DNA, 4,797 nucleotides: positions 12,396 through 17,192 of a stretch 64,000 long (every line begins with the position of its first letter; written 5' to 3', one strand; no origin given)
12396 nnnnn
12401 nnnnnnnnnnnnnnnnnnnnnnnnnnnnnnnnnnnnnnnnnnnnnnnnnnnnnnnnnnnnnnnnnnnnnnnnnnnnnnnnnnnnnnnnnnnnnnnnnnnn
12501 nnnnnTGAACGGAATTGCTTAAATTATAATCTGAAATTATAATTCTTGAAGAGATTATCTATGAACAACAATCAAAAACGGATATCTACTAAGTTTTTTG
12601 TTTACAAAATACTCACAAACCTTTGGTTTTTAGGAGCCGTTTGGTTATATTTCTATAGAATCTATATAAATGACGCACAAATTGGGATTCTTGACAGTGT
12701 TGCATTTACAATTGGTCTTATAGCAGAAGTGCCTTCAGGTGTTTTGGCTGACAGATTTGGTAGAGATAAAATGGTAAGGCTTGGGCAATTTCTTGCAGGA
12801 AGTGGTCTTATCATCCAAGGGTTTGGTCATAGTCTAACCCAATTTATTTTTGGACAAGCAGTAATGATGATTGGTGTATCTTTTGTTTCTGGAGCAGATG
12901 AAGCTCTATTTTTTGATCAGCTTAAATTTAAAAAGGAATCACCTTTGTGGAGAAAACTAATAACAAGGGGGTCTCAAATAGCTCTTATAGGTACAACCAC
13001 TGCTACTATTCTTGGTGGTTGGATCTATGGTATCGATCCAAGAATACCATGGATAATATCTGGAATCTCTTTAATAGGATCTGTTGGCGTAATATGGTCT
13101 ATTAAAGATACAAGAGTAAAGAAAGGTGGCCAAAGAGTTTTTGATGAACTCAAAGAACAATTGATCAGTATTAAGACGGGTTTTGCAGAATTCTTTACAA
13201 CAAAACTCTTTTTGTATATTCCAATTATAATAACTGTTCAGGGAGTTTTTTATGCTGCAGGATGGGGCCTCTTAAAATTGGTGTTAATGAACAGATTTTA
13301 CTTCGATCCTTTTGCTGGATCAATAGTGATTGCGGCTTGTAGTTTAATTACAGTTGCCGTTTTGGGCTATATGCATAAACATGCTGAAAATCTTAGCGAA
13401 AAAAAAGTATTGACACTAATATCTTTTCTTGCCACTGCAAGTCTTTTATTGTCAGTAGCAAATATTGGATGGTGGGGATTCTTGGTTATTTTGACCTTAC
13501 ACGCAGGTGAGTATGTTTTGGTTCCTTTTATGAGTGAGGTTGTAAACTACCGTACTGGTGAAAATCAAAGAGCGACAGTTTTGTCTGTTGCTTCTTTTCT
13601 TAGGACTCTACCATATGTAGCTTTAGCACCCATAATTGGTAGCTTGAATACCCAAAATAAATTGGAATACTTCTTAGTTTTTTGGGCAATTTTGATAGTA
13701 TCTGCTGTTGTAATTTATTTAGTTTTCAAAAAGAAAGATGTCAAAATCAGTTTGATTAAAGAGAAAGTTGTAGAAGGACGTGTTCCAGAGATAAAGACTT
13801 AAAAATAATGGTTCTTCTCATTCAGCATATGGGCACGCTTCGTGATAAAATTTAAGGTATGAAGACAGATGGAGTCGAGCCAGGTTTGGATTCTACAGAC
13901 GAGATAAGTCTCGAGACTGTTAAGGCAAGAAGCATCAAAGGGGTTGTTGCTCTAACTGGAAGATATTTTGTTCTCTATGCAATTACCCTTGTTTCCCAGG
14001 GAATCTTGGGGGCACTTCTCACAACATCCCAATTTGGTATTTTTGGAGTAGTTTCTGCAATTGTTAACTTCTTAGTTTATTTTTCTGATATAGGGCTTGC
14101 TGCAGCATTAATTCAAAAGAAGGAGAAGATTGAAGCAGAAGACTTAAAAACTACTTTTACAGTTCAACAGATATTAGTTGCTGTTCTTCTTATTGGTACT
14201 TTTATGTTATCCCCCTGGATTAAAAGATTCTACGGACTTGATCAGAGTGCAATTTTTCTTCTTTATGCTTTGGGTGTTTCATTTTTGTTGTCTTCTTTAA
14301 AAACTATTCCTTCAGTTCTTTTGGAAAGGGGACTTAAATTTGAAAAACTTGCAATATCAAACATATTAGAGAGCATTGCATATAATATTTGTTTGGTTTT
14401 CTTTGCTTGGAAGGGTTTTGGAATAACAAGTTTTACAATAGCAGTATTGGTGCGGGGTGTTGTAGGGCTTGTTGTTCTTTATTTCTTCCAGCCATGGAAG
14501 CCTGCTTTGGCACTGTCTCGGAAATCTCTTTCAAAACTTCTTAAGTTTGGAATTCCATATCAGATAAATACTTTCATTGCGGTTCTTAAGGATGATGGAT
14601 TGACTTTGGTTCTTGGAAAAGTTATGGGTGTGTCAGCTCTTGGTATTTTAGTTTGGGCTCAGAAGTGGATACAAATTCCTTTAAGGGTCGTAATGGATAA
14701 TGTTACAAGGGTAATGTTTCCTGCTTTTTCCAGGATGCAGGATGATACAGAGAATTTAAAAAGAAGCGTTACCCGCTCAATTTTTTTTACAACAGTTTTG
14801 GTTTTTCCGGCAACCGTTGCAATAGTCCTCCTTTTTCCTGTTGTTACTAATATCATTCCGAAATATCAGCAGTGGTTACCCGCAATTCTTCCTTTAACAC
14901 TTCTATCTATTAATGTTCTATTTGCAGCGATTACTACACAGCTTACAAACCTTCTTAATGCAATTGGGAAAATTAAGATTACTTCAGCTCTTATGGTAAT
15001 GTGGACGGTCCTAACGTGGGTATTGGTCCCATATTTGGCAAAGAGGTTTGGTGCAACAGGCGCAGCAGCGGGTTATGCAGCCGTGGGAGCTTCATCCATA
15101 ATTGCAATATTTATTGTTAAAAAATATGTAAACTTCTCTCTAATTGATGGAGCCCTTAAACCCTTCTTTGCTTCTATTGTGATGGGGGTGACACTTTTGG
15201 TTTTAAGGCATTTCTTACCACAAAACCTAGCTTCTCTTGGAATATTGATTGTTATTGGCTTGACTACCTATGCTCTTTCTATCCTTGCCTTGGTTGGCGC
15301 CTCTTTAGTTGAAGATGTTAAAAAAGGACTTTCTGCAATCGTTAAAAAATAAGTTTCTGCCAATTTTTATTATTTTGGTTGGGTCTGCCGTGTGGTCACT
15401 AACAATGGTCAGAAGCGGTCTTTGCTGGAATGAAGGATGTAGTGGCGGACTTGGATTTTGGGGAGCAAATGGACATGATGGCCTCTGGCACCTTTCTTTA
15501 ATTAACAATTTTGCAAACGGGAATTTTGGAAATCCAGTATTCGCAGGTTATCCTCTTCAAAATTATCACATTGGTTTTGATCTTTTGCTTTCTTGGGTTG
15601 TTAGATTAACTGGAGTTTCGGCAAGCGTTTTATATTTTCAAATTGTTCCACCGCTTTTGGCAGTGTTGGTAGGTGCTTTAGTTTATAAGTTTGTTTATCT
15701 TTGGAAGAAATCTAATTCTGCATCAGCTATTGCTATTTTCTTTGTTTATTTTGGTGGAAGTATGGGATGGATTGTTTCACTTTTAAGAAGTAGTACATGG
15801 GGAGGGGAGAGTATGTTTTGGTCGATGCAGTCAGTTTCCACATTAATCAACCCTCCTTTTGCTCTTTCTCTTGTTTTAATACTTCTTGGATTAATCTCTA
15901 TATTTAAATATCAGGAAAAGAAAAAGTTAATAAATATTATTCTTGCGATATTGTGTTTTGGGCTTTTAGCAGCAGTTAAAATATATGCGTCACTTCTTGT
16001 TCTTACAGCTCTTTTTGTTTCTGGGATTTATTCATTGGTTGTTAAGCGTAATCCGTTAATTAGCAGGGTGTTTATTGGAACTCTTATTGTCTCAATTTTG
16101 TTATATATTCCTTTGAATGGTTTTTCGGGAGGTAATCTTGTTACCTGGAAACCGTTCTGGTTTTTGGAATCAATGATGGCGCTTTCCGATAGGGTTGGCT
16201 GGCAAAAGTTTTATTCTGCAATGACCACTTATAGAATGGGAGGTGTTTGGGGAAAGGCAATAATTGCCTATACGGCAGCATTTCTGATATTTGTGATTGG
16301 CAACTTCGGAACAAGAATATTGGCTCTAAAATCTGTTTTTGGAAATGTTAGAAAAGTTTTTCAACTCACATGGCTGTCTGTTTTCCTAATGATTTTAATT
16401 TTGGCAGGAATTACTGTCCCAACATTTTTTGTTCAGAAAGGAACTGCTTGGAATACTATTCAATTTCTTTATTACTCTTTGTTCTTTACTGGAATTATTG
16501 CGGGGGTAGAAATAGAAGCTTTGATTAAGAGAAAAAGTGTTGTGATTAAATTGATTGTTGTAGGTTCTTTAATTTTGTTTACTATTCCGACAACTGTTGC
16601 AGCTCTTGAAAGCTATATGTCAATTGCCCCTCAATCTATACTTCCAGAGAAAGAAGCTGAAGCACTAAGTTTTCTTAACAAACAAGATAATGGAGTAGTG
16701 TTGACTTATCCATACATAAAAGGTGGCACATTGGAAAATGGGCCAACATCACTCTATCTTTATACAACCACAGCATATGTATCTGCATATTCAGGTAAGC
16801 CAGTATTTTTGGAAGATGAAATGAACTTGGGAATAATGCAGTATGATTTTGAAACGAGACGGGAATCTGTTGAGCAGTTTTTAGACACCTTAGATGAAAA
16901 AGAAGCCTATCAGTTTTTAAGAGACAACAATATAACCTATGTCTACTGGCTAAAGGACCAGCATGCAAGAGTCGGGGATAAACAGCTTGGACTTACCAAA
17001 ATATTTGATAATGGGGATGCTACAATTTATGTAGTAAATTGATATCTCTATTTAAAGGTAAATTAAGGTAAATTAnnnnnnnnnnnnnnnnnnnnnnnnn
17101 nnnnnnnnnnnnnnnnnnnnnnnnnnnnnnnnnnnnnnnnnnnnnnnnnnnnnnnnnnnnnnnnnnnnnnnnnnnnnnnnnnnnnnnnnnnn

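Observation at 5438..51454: Hyper-expanded arsenal of about 22 GT-C-like polytopic membrane glycosyltransferases in one locus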

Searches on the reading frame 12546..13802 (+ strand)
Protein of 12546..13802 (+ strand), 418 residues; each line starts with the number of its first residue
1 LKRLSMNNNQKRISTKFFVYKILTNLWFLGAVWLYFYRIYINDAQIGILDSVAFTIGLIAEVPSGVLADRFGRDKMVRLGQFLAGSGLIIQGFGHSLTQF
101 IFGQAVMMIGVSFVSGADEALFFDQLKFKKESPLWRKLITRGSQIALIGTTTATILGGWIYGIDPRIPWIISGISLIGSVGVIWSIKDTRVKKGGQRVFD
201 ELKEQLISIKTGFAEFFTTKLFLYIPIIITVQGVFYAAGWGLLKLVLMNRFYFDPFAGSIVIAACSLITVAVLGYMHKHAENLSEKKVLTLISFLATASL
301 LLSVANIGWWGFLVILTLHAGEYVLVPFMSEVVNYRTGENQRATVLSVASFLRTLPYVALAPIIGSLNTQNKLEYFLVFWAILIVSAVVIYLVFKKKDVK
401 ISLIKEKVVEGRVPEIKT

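Call 4: search_protein_families(library=pfam, proteins=[window:12546-13802:+], max_evalue=0.01)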
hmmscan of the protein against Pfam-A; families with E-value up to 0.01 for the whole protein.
window:12546-13802:+ (418 aa): 2 families
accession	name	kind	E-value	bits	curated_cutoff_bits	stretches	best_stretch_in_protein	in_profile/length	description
PF07690.21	MFS_1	-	3.8e-21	75.8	33.4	1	39-356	27-342/347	Major Facilitator Superfamily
PF12832.13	MFS_1_like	-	0.00021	20.9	25.2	1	34-346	24-339/373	MFS_1 like family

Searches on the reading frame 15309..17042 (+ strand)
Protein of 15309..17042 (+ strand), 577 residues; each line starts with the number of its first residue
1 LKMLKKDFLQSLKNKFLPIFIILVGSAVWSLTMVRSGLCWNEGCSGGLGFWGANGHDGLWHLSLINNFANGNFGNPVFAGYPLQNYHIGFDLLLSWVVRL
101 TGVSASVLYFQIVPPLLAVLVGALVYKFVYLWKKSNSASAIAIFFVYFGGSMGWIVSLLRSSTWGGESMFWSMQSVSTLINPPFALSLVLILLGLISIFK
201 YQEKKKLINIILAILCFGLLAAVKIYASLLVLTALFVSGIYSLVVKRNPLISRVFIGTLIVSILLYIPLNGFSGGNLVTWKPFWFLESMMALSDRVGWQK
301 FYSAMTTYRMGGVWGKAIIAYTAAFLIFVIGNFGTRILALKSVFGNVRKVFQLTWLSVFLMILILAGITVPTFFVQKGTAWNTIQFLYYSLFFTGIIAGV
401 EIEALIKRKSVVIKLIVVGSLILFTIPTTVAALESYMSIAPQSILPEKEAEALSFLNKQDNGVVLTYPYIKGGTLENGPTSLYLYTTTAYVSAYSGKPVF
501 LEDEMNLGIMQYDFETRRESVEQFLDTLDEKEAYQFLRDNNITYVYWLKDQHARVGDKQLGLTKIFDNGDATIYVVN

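Call 4: search_protein_families(library=pfam, proteins=[window:15309-17042:+], max_evalue=0.01)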
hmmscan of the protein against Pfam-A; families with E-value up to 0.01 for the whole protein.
window:15309-17042:+ (577 aa): 0 families

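Call 16: search_protein_families(library=pfam, proteins=[window:15309-17042:+], max_evalue=5)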
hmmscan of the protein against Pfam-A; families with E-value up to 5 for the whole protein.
window:15309-17042:+ (577 aa): 0 families

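Call 17: search_protein_families(library=ncbifam, proteins=[window:15309-17042:+], max_evalue=0.1)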
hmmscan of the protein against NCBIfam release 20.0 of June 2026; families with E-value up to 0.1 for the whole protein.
window:15309-17042:+ (577 aa): 0 families
